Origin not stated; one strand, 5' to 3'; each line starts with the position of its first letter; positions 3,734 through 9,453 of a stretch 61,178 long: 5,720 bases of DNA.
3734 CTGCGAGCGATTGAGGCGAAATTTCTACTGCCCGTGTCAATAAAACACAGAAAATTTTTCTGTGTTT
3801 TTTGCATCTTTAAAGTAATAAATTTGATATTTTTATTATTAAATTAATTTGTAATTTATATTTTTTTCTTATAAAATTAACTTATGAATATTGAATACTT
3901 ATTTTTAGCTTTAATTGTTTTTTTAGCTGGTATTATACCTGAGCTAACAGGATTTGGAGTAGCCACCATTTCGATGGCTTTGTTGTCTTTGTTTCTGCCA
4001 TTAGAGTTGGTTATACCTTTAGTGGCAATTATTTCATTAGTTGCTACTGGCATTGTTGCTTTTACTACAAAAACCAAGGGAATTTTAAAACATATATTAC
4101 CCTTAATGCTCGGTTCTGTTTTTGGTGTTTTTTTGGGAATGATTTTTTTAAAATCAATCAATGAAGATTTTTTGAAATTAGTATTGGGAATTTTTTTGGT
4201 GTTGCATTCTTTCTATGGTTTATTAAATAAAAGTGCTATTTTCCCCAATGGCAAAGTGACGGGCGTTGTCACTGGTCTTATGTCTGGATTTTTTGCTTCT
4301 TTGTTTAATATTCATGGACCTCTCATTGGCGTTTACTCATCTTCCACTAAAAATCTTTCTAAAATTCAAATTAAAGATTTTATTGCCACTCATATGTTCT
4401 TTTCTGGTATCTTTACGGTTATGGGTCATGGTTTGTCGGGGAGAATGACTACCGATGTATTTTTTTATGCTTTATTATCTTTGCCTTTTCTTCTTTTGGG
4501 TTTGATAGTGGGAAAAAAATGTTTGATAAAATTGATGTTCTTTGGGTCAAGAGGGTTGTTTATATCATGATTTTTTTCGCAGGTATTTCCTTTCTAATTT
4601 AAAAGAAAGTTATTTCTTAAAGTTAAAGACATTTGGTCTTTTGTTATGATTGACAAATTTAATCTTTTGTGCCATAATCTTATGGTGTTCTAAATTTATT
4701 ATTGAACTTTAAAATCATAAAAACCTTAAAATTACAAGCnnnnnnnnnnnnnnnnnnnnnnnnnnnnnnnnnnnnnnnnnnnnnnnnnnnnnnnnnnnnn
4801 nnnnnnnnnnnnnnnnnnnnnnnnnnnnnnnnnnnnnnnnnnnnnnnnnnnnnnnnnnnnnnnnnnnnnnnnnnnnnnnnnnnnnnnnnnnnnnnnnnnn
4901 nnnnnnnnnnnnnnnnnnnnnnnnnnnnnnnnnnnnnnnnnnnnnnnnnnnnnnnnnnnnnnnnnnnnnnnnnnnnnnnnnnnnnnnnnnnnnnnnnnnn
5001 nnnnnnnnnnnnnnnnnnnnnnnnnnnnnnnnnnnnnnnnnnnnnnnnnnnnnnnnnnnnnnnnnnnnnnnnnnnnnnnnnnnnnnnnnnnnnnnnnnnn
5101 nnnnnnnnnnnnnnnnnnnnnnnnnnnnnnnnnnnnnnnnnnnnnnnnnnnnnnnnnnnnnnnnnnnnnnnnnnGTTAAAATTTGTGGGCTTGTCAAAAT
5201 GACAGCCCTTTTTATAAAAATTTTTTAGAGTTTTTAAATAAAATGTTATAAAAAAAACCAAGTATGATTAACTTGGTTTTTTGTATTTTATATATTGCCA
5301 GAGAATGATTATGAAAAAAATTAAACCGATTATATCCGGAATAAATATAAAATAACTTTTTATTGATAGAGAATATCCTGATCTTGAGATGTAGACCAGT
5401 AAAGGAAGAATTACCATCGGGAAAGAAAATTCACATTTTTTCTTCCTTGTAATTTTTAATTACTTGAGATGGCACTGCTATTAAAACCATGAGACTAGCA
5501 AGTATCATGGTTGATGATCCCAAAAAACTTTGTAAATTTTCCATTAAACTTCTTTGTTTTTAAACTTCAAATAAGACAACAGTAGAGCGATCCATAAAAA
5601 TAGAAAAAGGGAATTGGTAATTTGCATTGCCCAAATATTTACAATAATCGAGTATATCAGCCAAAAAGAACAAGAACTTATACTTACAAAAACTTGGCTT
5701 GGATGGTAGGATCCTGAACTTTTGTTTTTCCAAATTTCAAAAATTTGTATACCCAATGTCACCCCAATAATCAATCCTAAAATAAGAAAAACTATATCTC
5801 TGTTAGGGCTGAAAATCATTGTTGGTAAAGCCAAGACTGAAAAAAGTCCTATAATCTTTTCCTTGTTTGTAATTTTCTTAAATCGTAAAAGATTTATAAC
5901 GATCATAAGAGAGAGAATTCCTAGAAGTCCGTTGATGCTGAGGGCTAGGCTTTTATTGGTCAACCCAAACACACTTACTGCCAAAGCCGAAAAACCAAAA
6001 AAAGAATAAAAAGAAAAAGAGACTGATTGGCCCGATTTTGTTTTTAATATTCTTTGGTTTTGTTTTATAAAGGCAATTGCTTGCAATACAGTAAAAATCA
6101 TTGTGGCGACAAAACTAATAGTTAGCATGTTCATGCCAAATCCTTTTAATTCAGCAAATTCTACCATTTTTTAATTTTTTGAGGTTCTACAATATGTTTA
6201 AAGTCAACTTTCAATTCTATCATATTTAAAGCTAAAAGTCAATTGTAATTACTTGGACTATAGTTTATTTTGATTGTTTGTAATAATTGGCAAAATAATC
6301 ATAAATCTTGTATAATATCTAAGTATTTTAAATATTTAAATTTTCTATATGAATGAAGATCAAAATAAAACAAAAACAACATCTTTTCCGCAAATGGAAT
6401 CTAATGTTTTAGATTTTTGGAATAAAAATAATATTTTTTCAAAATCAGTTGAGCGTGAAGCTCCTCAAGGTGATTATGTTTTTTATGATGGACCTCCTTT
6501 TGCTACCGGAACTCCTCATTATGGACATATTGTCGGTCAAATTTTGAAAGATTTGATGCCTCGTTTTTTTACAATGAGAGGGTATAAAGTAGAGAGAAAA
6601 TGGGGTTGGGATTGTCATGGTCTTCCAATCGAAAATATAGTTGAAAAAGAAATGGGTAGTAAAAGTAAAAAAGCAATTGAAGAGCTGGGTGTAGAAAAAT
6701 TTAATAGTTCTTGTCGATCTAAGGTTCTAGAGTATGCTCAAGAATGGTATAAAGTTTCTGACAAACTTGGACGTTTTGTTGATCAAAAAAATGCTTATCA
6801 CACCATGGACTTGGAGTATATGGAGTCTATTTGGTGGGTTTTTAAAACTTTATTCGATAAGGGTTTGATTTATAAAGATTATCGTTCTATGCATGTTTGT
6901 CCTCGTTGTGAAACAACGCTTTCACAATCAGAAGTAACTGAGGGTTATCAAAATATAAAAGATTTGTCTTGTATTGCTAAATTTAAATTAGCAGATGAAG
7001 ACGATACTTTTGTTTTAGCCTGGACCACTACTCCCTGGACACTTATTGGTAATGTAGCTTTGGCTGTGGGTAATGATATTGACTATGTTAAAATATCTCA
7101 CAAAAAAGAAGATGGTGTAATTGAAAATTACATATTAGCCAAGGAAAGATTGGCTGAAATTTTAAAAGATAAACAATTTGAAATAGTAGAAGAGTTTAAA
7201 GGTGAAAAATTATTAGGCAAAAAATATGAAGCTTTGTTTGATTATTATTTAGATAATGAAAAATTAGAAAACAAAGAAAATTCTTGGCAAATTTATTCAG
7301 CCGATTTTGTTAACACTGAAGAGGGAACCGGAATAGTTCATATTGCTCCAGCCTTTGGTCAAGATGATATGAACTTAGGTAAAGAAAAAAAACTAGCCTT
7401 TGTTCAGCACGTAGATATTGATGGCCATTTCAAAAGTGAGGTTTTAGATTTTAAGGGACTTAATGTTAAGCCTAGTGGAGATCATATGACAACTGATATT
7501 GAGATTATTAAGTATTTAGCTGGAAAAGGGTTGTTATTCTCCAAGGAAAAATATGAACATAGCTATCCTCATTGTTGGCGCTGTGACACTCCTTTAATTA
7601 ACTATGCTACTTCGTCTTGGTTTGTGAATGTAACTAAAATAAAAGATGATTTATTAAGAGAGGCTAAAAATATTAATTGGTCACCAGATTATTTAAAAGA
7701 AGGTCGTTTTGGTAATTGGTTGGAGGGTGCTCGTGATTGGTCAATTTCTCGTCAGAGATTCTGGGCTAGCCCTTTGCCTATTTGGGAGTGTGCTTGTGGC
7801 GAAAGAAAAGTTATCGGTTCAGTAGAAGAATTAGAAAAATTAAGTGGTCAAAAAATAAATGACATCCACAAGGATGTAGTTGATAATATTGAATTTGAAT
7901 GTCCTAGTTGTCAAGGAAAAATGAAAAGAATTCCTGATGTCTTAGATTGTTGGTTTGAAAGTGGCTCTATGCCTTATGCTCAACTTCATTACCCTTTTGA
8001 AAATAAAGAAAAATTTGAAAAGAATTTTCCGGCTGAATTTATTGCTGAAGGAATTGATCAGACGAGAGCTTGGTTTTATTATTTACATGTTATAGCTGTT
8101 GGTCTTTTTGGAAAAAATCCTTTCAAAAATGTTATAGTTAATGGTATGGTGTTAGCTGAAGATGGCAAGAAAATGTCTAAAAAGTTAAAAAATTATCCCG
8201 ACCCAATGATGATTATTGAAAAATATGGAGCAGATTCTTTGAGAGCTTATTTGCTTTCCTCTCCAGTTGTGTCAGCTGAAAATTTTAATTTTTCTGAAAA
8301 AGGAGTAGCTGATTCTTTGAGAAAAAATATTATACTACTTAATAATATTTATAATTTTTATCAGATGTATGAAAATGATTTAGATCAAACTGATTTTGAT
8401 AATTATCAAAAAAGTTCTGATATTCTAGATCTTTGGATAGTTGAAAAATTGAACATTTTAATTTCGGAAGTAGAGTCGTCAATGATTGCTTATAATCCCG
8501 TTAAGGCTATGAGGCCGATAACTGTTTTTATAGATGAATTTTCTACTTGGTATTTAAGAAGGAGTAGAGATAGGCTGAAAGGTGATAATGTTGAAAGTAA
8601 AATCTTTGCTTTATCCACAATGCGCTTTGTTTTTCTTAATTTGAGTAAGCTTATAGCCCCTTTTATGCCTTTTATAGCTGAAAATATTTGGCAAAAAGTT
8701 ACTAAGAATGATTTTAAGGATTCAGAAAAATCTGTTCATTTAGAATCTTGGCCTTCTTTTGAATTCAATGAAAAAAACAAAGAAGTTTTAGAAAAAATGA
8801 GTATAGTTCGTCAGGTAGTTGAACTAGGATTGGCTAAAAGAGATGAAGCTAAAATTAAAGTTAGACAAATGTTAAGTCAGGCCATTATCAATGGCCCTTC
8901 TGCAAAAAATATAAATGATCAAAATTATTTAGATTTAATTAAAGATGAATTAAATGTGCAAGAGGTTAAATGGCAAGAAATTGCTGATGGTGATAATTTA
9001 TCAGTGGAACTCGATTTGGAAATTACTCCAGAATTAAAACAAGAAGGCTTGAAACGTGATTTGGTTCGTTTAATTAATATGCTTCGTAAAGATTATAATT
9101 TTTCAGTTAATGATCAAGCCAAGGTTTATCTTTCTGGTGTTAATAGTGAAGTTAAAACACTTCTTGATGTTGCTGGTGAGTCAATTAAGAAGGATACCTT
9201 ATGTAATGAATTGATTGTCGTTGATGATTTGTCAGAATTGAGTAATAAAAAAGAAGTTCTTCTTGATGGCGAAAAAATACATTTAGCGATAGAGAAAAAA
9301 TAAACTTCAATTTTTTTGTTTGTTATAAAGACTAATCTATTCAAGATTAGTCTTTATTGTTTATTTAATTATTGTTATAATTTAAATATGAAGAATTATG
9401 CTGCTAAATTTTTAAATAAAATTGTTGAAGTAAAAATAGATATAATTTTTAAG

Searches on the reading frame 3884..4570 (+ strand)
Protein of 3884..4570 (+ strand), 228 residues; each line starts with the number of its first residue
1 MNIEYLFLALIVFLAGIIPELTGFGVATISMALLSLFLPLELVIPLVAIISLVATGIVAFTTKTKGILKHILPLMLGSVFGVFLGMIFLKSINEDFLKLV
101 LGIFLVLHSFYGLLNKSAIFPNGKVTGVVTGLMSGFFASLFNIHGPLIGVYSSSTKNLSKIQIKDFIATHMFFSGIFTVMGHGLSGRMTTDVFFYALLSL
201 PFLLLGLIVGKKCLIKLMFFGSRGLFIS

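Call 89: search_protein_families(library=pfam, proteins=[window:3884-4570:+], max_evalue=0.00001)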
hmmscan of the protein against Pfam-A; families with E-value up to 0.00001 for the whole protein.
window:3884-4570:+ (228 aa): 1 family
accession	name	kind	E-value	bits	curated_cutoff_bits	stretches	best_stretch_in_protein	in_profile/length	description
PF01925.25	TauE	-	2.8e-20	73.4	32.6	1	8-216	1-216/237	Sulfite exporter TauE/SafE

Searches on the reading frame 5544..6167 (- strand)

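Call 89: search_protein_families(library=pfam, proteins=[window:5544-6167:-], max_evalue=0.00001)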
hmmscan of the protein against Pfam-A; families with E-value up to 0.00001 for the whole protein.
window:5544-6167:- (207 aa): 1 family
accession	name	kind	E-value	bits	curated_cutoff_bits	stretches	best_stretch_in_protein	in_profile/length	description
PF03083.21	MtN3_slv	-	2.6e-06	27.8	23.7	0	142-206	21-86/87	Sugar efflux transporter for intercellular exchange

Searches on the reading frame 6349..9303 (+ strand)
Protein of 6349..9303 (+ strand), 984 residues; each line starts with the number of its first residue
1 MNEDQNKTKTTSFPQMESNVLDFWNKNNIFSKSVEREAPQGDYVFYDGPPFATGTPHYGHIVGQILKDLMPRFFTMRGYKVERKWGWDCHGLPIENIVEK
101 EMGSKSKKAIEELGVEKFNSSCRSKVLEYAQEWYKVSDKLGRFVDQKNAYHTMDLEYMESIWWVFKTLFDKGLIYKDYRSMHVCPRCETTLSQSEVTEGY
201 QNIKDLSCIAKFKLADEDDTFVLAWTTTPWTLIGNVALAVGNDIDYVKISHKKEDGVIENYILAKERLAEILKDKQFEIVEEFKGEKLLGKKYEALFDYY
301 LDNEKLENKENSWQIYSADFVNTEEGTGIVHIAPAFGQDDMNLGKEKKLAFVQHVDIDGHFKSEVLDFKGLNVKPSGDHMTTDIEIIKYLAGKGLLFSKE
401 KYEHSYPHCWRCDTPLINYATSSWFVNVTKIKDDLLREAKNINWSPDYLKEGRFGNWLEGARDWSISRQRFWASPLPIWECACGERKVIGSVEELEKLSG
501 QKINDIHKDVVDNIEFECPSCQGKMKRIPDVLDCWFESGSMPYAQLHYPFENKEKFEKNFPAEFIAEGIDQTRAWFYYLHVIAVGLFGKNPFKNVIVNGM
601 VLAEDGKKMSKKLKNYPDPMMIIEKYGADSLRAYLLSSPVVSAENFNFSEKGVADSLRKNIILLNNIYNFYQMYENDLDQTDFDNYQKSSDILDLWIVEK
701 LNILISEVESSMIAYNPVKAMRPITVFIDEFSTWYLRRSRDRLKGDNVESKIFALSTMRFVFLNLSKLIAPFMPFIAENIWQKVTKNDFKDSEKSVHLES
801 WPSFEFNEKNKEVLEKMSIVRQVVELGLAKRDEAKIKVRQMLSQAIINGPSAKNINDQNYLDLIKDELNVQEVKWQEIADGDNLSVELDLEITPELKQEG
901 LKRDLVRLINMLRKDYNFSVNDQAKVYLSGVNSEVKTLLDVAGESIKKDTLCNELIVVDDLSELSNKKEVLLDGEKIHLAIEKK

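Call 89: search_protein_families(library=pfam, proteins=[window:6349-9303:+], max_evalue=0.00001)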
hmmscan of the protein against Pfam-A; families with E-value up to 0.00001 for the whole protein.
window:6349-9303:+ (984 aa): 4 families
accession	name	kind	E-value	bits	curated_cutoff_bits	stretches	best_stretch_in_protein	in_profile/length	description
PF00133.28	tRNA-synt_1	-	8.1e-139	463.4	22.7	1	20-646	2-413/414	tRNA synthetases class I (I, L, M and V)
PF08264.19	Anticodon_1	-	3.5e-30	105.3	25.1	1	694-843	1-145/148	Anticodon-binding domain of tRNA ligase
PF19302.4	DUF5915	-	3.1e-20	73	27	1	838-983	52-194/195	Domain of unknown function (DUF5915)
PF09334.17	tRNA-synt_1g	-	3.2e-15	56.2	20.1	1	50-197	8-136/391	tRNA synthetases class I (M)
